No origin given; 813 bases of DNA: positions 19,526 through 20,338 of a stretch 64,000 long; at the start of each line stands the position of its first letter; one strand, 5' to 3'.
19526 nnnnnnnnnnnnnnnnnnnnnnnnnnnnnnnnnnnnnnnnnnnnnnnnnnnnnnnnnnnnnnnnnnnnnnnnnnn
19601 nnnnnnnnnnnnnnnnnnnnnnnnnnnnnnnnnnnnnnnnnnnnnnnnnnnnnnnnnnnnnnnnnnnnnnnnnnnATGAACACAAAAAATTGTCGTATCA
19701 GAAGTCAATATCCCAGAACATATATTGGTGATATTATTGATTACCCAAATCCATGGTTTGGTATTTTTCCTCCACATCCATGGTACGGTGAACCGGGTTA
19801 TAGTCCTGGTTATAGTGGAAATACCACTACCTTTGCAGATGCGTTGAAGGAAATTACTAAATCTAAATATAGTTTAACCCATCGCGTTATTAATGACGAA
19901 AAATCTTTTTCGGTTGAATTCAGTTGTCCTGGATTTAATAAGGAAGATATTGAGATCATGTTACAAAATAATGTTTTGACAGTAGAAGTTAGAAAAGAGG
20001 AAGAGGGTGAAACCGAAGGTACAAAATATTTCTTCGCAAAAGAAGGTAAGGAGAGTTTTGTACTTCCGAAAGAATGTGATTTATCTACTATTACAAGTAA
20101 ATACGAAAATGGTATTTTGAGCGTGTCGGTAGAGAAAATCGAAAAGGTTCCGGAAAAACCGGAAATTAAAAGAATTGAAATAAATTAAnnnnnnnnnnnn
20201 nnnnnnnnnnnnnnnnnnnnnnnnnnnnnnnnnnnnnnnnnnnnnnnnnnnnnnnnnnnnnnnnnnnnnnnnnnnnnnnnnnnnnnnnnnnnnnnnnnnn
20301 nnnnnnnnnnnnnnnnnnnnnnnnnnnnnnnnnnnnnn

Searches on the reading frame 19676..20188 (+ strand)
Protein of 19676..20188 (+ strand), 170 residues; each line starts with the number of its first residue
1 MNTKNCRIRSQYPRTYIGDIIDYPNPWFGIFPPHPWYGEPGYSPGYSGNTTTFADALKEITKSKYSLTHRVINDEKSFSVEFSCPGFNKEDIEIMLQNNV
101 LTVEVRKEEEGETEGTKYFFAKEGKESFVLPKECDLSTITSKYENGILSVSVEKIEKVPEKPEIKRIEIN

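Call 16: search_protein_families(library=pfam, proteins=[window:19676-20188:+], max_evalue=0.01)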
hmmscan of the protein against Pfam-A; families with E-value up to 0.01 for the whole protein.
window:19676-20188:+ (170 aa): 1 family
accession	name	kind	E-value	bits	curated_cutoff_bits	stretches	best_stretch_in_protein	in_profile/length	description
PF00011.27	HSP20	-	2.8e-19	69.5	20.8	1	72-170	3-102/102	Hsp20/alpha crystallin family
